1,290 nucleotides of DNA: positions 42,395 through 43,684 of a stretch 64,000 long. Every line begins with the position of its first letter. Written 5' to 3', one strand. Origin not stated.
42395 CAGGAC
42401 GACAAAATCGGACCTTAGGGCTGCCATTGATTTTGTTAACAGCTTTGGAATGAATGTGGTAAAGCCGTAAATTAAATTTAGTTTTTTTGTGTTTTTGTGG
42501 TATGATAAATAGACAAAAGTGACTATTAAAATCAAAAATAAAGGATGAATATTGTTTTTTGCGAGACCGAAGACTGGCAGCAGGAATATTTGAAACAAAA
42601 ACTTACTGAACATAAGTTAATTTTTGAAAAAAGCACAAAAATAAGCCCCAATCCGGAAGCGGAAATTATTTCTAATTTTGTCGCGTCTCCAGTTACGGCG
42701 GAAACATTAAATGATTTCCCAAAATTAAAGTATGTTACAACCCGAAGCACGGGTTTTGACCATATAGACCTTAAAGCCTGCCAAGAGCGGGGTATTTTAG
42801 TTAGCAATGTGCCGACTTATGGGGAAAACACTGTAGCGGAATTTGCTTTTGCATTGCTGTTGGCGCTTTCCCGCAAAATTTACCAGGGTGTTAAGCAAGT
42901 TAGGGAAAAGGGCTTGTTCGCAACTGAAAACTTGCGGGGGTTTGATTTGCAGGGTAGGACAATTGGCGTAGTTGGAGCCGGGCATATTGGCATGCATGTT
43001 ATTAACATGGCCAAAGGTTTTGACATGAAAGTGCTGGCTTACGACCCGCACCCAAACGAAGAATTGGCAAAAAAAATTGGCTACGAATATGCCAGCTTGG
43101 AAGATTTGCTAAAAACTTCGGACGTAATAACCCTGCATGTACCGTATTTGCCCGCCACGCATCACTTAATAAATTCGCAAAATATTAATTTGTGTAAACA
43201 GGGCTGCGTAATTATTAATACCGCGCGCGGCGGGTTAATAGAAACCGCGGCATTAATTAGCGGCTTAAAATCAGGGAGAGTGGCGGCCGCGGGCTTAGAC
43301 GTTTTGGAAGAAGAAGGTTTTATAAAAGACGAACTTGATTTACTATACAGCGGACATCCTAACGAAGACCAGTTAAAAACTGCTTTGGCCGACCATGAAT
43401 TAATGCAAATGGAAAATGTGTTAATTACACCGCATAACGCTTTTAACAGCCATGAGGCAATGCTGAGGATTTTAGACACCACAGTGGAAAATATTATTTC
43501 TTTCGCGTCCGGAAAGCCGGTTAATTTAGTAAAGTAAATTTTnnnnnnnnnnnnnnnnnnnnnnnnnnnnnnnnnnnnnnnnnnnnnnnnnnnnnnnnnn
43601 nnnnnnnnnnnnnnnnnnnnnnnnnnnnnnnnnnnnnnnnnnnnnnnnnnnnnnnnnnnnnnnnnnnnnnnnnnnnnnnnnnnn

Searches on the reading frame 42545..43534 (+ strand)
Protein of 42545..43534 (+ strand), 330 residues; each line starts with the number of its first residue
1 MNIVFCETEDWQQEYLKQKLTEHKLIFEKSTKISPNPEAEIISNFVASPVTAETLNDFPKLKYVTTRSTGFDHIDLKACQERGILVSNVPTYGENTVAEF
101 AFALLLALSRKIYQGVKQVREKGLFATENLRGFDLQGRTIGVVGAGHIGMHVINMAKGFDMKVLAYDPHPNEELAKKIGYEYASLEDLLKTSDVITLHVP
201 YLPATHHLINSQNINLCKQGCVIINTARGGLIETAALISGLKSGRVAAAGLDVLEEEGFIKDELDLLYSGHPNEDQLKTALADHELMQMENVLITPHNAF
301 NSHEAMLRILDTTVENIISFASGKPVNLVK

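Call 43: search_protein_families(library=pfam, proteins=[window:42545-43534:+], max_evalue=0.001)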
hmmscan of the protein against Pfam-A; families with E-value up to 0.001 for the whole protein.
window:42545-43534:+ (330 aa): 5 families
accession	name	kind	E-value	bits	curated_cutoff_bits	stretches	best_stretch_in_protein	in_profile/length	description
PF02826.25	2-Hacid_dh_C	-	2.7e-57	193.5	25.1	1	102-299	1-178/178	D-isomer specific 2-hydroxyacid dehydrogenase, NAD binding domain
PF00389.36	2-Hacid_dh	-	6.4e-28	97.5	24.6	1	10-326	9-129/134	D-isomer specific 2-hydroxyacid dehydrogenase, catalytic domain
PF01262.27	AlaDh_PNT_C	-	7.6e-06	25.9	23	1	140-235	31-139/214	Alanine dehydrogenase/PNT, C-terminal domain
PF03446.21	NAD_binding_2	-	1.1e-05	25.9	21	1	139-230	1-96/161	NAD binding domain of 6-phosphogluconate dehydrogenase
PF22660.2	RS_preATP-grasp-like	-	0.0001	23.1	27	1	139-205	3-76/98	Ribonucleotide synthetase preATP-grasp domain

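Call 48: find_homologous_proteins(query=window:42545-43534:+, max_evalue=1e-60)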
Query window:42545-43534:+ (330 aa): 7963 proteins with E <= 1e-60 among 8000 candidates; the best 120 are listed.
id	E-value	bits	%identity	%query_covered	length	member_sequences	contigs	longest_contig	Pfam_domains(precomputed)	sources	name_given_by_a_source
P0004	8.8e-217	736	100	100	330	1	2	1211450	PF03446.22,PF00389.37,PF02826.26,PF01262.28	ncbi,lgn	-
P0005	2.1e-158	544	73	100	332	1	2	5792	PF00389.37,PF02826.26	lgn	-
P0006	2.3e-157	541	72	100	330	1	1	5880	PF03446.22,PF00389.37,PF02826.26,PF01262.28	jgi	jgi:D-lactate dehydrogenase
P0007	4.8e-156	537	73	100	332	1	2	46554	PF03446.22,PF00389.37,PF02826.26,PF01262.28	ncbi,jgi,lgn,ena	jgi:D-lactate dehydrogenase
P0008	6.8e-156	536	71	100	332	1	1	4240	PF00389.37,PF02826.26,PF01262.28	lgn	-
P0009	1.6e-154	532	72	100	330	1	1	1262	PF03446.22,PF00389.37,PF02826.26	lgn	-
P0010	2.9e-154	531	71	100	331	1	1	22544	PF03446.22,PF00389.37,PF02826.26,PF01262.28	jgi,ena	-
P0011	7.7e-154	529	72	100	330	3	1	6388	PF00389.37,PF02826.26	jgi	jgi:D-lactate dehydrogenase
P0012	1.7e-153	528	70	99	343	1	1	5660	PF03446.22,PF00389.37,PF02826.26,PF01262.28,PF22660.3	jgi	jgi:D-lactate dehydrogenase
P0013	8.5e-153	526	69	100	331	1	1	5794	PF03446.22,PF00389.37,PF02826.26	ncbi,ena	-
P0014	9.2e-153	526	71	99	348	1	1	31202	PF03446.22,PF00389.37,PF02826.26,PF22660.3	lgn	-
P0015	1.7e-150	518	70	98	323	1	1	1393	PF00389.37,PF02826.26,PF01262.28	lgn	-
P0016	1.9e-150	518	69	100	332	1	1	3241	PF00389.37,PF02826.26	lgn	-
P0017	2.1e-150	518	68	100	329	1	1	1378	PF00389.37,PF02826.26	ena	-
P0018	2.5e-150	518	70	100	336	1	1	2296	PF00389.37,PF02826.26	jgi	jgi:D-lactate dehydrogenase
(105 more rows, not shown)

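Call 49: find_encoding_contigs(protein=P0007, flank=10000, max_places=3)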
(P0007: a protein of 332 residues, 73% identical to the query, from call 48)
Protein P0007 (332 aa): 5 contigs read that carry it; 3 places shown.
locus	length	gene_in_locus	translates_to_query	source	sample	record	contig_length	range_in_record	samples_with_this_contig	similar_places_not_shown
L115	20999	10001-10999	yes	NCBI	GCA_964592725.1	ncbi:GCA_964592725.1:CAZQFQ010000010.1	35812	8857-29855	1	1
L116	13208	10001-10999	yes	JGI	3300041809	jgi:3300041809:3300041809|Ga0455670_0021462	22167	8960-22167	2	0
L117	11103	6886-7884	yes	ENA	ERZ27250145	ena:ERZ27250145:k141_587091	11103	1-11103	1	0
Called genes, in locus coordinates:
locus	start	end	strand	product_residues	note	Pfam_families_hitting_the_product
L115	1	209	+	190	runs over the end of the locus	PF01161:PBP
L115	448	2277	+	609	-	PF07963:N_methyl (weak), PF13620:CarboxypepD_reg (faint)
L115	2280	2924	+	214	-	-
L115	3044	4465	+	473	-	-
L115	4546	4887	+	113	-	-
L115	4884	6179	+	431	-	-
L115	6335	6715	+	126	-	-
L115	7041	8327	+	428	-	PF13660:DUF4147, PF05161:MOFRL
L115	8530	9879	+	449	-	PF00535:Glycos_transf_2 (faint)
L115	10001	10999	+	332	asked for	PF00389:2-Hacid_dh, PF02826:2-Hacid_dh_C, PF01262:AlaDh_PNT_C (faint), PF03446:NAD_binding_2 (weak)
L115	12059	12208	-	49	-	-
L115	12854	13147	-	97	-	-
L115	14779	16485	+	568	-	PF17963:Big_9 (faint), PF05345:He_PIG, PF19077:Big_13 (faint), PF22352:K319L-like_PKD (faint), PF15418:DUF4625 (faint), PF05345:He_PIG, PF01476:LysM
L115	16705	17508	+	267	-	PF13098:Thioredoxin_2, PF13462:Thioredoxin_4, PF01323:DSBA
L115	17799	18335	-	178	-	PF20803:PaaX_M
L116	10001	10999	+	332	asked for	PF00389:2-Hacid_dh, PF02826:2-Hacid_dh_C, PF01262:AlaDh_PNT_C (faint), PF03446:NAD_binding_2 (weak)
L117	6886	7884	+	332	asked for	PF00389:2-Hacid_dh, PF02826:2-Hacid_dh_C, PF01262:AlaDh_PNT_C (faint), PF03446:NAD_binding_2 (weak)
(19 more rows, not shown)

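Call 50: find_encoding_contigs(protein=P0014, flank=10000, max_places=3)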
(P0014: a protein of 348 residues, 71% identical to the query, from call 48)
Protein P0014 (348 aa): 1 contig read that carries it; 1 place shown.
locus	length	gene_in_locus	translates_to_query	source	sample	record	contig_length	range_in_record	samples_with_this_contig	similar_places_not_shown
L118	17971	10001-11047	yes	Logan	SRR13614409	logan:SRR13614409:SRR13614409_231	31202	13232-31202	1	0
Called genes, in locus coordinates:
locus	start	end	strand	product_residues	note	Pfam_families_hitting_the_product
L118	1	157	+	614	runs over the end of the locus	PF07963:N_methyl (faint), PF13620:CarboxypepD_reg (faint)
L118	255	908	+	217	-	-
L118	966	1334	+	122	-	PF05635:23S_rRNA_IVP, PF22296:bAvd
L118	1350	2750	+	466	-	-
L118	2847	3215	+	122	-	-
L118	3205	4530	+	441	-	-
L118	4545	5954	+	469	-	PF13660:DUF4147, PF05161:MOFRL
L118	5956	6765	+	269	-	PF01909:NTP_transf_2, PF18765:Polbeta (weak)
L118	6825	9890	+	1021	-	-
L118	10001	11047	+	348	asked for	PF00389:2-Hacid_dh, PF03446:NAD_binding_2 (faint), PF02826:2-Hacid_dh_C, PF22660:RS_preATP-grasp-like (faint)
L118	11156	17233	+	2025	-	PF05345:He_PIG, PF01476:LysM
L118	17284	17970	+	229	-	?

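Call 78: find_encoding_contigs(protein=P0004, flank=10000, max_places=4)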
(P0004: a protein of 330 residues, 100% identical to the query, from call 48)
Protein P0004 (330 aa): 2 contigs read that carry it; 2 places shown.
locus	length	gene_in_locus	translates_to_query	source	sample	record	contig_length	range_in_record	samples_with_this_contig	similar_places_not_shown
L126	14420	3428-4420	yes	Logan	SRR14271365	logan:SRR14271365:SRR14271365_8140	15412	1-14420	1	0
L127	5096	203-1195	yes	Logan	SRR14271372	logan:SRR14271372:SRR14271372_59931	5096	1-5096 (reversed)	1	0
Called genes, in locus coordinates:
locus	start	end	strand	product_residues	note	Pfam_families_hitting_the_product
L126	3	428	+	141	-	?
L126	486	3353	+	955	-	-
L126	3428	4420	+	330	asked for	PF00389:2-Hacid_dh, PF02826:2-Hacid_dh_C, PF01262:AlaDh_PNT_C (weak), PF03446:NAD_binding_2 (weak)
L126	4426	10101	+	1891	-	PF01476:LysM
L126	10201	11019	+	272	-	PF13462:Thioredoxin_4, PF13098:Thioredoxin_2 (faint), PF01323:DSBA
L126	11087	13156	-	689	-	PF10060:DUF2298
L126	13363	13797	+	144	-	PF27226:AF_1845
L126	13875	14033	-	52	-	-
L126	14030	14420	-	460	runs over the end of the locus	?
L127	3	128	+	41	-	?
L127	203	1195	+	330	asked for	PF00389:2-Hacid_dh, PF02826:2-Hacid_dh_C, PF01262:AlaDh_PNT_C (weak), PF03446:NAD_binding_2 (weak)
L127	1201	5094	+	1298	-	?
